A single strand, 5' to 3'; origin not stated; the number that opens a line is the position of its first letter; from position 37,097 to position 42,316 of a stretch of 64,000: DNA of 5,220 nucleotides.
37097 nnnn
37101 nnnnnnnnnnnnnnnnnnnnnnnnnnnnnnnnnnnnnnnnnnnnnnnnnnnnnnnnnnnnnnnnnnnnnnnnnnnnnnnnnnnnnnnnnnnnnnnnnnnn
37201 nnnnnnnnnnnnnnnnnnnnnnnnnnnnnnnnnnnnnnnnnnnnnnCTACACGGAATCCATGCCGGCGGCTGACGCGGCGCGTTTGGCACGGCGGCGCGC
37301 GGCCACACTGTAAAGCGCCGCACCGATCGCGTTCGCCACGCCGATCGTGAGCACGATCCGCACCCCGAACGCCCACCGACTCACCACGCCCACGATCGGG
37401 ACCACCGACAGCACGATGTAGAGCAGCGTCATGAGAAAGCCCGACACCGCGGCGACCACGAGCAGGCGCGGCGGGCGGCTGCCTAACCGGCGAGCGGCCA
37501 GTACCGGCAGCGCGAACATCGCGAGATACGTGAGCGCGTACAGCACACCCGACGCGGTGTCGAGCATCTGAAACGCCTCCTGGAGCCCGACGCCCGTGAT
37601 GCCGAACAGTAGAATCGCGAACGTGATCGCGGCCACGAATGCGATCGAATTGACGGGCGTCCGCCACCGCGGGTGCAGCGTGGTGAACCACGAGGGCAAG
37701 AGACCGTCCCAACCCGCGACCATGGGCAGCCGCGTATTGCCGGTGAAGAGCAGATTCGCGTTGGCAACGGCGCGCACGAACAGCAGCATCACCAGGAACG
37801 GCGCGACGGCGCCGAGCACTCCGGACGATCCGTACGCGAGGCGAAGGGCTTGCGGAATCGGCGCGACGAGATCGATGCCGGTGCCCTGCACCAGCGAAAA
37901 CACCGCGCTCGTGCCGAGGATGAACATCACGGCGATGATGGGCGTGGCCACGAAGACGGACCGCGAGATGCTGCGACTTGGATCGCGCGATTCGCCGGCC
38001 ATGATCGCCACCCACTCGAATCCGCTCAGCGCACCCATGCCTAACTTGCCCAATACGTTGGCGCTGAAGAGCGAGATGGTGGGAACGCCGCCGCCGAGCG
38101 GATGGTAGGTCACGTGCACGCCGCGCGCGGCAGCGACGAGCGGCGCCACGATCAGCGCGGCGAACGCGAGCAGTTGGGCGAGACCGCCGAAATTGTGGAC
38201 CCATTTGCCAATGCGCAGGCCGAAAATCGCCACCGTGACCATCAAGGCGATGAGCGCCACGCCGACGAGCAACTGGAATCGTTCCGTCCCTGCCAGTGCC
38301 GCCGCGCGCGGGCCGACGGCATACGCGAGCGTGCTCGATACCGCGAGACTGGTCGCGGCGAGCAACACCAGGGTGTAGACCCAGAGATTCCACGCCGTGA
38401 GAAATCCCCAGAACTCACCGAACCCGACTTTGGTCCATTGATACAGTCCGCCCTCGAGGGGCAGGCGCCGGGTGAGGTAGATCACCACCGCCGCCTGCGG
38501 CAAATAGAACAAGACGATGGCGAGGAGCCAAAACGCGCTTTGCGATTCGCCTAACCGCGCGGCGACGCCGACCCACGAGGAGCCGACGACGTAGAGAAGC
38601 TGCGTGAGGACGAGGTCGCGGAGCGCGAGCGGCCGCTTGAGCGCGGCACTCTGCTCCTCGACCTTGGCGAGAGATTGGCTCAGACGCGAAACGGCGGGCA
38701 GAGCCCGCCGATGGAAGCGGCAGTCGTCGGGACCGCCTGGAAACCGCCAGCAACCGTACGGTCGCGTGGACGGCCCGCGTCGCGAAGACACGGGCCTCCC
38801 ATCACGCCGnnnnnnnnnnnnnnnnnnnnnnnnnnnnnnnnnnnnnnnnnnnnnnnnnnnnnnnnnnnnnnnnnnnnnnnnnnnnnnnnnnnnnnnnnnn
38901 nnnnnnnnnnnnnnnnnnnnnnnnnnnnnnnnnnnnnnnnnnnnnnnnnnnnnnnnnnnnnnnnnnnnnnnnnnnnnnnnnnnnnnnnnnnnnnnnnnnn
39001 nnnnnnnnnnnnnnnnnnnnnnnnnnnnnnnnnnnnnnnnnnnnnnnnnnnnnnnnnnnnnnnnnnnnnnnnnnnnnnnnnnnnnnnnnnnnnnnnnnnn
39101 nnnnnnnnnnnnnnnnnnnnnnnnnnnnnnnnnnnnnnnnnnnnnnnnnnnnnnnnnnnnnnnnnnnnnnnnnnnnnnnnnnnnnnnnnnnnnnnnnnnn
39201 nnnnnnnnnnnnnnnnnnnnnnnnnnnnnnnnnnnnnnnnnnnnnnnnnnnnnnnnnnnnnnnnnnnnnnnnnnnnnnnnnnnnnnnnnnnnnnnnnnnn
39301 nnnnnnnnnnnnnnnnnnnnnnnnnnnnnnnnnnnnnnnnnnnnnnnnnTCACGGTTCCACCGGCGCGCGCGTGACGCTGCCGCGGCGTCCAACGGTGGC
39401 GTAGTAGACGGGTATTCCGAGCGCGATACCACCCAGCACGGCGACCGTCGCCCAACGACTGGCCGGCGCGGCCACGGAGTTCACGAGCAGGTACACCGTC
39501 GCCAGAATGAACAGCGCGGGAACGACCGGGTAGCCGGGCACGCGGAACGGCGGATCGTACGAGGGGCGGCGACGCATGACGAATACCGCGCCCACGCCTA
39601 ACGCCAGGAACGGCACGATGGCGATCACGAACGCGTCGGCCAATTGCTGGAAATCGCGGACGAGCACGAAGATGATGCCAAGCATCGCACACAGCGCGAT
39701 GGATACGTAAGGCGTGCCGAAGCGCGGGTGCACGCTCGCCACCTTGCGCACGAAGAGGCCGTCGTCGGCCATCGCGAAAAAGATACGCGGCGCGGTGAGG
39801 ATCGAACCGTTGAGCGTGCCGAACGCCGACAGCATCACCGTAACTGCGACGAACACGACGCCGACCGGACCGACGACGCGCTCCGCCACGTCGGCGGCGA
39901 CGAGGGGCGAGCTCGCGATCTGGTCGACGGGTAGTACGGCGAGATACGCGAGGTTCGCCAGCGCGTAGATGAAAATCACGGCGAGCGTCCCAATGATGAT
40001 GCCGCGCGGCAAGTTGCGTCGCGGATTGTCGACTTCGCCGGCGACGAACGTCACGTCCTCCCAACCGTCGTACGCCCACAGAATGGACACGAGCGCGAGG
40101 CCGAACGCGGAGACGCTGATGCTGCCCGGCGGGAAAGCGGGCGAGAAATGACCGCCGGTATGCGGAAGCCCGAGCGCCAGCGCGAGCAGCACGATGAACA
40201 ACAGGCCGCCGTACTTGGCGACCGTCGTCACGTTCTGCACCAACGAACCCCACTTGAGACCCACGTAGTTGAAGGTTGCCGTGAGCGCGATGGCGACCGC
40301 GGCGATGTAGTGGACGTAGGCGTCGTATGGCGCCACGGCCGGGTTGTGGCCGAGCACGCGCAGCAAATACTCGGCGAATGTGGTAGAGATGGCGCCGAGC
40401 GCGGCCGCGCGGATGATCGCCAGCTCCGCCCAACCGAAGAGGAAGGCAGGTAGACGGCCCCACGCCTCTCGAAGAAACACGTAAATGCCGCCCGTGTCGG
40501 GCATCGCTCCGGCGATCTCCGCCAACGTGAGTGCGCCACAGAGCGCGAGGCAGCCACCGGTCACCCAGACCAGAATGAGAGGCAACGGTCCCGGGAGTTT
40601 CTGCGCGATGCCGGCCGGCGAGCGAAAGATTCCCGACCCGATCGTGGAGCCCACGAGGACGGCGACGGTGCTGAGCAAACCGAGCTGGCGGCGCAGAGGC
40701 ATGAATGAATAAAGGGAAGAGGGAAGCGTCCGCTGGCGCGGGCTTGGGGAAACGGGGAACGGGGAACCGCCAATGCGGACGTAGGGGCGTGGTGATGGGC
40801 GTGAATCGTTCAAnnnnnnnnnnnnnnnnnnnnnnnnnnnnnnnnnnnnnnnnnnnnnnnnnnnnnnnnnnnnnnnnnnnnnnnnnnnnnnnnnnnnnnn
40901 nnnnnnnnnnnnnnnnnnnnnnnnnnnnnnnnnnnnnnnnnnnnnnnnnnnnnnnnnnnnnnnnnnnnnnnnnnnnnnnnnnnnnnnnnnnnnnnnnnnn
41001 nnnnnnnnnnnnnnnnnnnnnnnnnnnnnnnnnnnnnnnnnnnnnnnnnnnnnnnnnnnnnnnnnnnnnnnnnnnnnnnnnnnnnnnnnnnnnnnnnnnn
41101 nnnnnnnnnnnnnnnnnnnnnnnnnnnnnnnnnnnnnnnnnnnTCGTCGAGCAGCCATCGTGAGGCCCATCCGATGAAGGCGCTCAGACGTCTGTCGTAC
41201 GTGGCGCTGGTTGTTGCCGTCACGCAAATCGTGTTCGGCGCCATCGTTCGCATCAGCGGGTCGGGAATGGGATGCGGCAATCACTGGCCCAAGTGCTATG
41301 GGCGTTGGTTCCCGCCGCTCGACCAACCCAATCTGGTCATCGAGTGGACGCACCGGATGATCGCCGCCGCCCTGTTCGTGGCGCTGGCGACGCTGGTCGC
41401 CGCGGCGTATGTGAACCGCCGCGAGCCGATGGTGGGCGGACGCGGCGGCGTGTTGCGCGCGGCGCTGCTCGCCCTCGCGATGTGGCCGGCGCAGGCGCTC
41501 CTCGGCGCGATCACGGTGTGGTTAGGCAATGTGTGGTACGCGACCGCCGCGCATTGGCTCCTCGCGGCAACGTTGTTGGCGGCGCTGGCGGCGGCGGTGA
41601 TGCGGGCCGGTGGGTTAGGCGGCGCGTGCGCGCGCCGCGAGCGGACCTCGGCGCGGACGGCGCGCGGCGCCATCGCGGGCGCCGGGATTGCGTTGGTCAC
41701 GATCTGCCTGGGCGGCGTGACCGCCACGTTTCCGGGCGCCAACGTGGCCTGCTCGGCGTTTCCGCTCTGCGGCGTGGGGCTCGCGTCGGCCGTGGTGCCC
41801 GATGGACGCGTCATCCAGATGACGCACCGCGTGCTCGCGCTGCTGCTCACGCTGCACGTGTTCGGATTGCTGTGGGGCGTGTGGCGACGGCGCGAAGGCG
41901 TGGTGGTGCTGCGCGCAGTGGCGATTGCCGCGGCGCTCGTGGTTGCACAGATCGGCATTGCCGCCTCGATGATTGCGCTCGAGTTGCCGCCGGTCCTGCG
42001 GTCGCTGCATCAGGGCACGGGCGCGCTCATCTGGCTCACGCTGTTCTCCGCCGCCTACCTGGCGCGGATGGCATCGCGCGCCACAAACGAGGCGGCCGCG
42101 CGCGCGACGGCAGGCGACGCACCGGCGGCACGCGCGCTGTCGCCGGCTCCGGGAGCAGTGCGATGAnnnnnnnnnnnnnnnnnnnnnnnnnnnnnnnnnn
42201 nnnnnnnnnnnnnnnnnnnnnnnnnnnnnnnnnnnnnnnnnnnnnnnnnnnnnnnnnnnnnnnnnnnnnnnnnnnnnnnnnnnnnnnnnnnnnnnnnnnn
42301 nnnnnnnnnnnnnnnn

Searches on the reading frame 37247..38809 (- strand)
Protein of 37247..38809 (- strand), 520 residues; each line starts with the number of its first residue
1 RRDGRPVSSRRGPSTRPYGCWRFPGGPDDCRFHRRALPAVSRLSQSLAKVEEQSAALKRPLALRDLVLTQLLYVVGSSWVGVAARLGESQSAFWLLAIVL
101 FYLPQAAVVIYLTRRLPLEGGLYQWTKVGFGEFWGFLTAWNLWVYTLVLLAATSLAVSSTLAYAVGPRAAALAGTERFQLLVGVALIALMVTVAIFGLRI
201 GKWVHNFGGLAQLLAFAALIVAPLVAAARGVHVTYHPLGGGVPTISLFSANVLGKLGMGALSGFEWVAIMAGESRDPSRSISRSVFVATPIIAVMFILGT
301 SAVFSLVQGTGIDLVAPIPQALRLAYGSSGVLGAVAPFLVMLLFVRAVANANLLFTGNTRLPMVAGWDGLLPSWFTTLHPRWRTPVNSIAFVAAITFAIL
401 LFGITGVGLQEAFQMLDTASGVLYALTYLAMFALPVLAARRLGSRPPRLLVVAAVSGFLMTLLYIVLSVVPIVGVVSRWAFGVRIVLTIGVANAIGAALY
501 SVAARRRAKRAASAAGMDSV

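Call 30: search_protein_families(library=pfam, proteins=[window:37247-38809:-], max_evalue=0.01)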
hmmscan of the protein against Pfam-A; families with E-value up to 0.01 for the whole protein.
window:37247-38809:- (520 aa): 2 families
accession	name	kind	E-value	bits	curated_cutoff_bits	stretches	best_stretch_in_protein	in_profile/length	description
PF13520.12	AA_permease_2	-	2.1e-37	129.5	27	1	73-490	15-426/427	Amino acid permease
PF00324.27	AA_permease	-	4.7e-20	72.2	24.6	1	76-483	18-426/470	Amino acid permease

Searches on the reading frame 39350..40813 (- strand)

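Call 30: search_protein_families(library=pfam, proteins=[window:39350-40813:-], max_evalue=0.01)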
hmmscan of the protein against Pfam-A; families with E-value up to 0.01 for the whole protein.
window:39350-40813:- (487 aa): 3 families
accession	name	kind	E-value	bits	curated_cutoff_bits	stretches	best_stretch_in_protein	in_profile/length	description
PF13520.12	AA_permease_2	-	1.8e-65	222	27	1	44-450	1-408/427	Amino acid permease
PF00324.27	AA_permease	-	4.9e-36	124.8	24.6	1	53-437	6-411/470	Amino acid permease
PF13906.12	AA_permease_C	-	3.1e-05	24.4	27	1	423-472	1-45/51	C-terminus of AA_permease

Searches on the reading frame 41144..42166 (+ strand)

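Call 30: search_protein_families(library=pfam, proteins=[window:41144-42166:+], max_evalue=0.01)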
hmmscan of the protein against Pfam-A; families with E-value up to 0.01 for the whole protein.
window:41144-42166:+ (340 aa): 1 family
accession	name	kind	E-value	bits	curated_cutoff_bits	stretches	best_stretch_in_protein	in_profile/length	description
PF02628.20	COX15-CtaA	-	1.9e-30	106.4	29.9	1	16-300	2-321/322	Cytochrome oxidase assembly protein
